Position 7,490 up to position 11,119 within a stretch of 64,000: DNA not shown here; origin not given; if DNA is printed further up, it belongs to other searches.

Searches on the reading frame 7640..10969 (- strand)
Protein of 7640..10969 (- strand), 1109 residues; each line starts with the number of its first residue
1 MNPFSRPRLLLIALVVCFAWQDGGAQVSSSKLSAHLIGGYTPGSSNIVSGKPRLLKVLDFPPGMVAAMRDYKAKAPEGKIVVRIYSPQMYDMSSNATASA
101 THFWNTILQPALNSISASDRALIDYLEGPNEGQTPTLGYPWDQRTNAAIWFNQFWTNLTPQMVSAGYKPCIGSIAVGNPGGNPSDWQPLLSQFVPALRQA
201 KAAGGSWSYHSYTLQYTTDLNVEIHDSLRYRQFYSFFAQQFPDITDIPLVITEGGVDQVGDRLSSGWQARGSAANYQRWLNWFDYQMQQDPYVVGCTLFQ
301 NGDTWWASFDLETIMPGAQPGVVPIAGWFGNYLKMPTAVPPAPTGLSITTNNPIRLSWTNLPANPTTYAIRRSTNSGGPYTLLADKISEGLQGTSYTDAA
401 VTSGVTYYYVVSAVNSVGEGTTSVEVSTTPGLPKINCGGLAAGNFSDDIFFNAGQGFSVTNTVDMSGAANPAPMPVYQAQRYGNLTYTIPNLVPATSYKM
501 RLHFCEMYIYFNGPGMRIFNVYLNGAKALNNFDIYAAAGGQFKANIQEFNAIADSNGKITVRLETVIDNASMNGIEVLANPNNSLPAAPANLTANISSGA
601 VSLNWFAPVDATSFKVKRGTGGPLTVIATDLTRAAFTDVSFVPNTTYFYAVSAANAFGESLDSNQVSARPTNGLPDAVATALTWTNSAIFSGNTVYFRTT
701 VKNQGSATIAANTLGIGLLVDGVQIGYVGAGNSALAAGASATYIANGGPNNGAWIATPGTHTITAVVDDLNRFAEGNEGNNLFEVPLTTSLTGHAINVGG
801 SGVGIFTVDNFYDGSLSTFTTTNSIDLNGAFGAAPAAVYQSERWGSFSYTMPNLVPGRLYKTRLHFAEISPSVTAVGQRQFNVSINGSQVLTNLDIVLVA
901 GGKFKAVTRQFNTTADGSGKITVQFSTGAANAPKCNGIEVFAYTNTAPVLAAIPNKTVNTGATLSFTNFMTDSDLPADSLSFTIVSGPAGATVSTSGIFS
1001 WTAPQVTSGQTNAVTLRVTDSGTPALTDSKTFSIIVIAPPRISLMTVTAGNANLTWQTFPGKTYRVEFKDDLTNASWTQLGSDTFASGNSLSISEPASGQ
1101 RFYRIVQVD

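Call 38: search_protein_families(library=pfam, proteins=[window:7640-10969:-], max_evalue=0.001)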
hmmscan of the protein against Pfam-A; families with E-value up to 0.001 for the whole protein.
window:7640-10969:- (1109 aa): 5 families
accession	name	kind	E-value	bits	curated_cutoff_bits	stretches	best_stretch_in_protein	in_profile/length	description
PF11721.14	Malectin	-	9.5e-37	126.9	23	2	434-566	4-142/163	Malectin domain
PF12819.13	Malectin_like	-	6.5e-13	49.1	24.5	1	844-942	231-330/331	Malectin-like domain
PF00041.27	fn3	-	3.6e-12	46.8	25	0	342-428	2-83/84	Fibronectin type III domain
PF07705.17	CARDB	-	2.6e-11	44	22.7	1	681-784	7-100/101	CARDB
PF17963.7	Big_9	-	0.00024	22.3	23.6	1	945-1022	1-79/89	Bacterial Ig domain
